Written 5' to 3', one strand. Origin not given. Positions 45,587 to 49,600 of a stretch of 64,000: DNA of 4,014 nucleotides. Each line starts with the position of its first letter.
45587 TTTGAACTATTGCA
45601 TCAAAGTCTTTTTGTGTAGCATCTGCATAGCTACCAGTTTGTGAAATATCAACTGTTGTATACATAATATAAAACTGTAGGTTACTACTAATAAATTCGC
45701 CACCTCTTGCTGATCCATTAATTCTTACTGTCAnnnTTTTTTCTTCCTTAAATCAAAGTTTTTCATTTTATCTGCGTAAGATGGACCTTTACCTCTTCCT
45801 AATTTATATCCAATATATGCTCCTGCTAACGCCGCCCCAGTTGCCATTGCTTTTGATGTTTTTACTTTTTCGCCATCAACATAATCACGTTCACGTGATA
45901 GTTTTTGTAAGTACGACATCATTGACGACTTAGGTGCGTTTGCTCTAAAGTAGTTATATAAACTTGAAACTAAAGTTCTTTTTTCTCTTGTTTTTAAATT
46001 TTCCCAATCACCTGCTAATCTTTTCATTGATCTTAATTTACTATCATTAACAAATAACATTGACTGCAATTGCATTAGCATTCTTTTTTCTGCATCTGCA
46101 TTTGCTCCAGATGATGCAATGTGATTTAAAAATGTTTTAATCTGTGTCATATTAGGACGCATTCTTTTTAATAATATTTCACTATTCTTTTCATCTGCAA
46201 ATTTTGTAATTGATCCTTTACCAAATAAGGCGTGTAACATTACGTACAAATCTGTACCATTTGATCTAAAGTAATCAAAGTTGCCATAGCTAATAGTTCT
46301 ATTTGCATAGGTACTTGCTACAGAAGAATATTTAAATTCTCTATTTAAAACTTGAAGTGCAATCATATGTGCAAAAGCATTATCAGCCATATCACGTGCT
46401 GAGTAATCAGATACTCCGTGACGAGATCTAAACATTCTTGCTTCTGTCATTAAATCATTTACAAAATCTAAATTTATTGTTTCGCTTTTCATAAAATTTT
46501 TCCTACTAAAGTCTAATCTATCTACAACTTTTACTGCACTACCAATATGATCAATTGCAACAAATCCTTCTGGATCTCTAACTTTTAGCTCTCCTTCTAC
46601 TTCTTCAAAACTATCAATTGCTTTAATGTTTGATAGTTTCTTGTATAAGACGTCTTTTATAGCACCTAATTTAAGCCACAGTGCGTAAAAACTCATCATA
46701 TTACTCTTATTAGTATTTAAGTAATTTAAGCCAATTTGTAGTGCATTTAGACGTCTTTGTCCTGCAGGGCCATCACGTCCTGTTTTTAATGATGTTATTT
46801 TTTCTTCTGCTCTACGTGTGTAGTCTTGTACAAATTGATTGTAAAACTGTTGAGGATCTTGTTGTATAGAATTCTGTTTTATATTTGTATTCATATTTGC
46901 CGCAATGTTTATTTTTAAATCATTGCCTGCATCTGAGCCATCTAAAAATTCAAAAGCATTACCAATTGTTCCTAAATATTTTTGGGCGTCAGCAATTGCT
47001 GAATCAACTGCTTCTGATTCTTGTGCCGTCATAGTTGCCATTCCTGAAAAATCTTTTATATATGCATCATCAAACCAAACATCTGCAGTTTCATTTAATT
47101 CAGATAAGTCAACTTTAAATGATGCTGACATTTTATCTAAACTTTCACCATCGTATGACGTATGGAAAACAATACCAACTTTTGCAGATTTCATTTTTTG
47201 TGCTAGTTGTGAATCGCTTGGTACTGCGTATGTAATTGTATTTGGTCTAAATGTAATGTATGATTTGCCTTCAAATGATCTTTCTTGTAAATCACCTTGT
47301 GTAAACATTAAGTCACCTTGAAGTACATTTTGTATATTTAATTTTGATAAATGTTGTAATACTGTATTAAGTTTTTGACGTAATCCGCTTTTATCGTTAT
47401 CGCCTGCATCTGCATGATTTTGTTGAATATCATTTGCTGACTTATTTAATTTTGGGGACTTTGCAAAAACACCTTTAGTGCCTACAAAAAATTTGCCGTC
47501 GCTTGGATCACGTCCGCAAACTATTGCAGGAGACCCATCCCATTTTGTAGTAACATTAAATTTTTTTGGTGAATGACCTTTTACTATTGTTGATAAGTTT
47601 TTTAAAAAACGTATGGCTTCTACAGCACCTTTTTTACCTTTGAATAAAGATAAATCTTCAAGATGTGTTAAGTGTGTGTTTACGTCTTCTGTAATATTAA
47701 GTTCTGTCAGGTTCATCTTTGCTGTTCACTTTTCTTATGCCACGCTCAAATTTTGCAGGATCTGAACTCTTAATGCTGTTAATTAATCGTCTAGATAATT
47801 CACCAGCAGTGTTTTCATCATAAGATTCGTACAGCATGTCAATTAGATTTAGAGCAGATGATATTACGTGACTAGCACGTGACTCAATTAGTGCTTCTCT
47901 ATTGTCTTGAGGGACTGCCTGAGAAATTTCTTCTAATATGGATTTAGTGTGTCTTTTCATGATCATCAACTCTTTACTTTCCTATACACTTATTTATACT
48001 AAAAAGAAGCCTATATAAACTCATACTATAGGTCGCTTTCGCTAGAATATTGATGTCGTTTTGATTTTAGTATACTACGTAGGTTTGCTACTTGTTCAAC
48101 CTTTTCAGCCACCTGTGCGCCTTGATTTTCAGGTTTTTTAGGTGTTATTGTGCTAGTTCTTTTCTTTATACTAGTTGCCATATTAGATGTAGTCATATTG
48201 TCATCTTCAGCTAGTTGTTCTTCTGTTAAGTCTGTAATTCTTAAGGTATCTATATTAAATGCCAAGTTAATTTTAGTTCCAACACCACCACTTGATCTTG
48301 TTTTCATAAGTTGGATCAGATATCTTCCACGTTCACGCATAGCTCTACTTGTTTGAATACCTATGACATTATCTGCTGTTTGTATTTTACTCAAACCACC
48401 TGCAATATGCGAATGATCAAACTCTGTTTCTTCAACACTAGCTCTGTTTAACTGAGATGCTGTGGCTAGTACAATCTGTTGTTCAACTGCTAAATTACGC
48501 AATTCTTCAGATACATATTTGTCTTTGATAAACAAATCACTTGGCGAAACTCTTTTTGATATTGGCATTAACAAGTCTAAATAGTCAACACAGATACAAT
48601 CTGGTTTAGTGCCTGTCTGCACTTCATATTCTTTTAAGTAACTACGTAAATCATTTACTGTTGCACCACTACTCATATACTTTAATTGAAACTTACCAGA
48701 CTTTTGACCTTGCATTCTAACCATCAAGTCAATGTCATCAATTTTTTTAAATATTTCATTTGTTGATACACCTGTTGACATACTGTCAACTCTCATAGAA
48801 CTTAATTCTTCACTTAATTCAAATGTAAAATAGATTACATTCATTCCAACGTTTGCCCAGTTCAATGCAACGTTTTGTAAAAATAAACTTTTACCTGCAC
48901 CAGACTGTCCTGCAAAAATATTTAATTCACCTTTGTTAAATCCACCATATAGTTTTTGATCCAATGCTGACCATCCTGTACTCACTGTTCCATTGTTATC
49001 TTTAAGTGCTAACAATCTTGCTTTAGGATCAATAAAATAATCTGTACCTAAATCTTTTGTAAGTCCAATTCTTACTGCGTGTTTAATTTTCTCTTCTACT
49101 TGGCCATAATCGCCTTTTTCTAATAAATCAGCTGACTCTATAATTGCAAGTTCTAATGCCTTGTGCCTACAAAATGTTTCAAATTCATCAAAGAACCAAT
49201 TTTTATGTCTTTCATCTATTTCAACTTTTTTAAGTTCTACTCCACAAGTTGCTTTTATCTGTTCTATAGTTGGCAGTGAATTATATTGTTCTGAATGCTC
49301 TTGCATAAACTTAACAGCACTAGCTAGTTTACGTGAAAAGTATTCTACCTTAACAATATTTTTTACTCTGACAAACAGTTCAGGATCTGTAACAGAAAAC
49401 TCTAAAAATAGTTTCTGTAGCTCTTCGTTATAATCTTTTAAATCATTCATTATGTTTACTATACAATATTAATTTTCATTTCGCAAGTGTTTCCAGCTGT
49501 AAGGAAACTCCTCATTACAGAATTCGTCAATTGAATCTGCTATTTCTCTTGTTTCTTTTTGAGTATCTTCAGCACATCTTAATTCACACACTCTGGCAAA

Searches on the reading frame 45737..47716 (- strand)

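Call 12: search_protein_families(library=phrogs, proteins=[window:45737-47716:-], max_evalue=0.00001)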
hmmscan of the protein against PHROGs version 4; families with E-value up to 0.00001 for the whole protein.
window:45737-47716:- (660 aa): 1 family
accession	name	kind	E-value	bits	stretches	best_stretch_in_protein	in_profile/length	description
phrog_455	-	unknown function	1.6e-86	293.5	1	11-536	23-464/764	-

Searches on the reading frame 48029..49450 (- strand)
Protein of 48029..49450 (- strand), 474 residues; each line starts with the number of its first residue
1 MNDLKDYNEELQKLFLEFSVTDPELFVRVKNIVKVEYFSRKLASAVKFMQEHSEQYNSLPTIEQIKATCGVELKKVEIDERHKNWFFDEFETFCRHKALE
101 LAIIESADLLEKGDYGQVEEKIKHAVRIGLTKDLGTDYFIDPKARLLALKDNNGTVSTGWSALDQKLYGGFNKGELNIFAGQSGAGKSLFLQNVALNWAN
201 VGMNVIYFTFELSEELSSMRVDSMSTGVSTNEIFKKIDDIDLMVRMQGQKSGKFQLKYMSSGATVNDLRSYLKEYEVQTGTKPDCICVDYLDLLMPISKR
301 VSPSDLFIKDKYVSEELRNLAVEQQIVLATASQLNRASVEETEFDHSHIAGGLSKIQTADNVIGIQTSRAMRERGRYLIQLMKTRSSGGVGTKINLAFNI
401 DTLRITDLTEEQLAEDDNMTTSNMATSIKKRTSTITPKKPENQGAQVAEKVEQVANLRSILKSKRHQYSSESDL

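Call 12: search_protein_families(library=phrogs, proteins=[window:48029-49450:-], max_evalue=0.00001)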
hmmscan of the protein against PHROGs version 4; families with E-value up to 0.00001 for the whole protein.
window:48029-49450:- (474 aa): 3 families
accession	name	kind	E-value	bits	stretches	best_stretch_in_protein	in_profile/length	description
phrog_19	-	DNA, RNA and nucleotide metabolism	2.8e-71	242.2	1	4-439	156-604/621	DnaB-like replicative helicase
phrog_239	-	DNA, RNA and nucleotide metabolism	1.1e-25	91.7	1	156-441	341-633/801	DNA primase/helicase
phrog_243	-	DNA, RNA and nucleotide metabolism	1.2e-22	81.1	1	151-412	16-272/273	DnaB-like replicative helicase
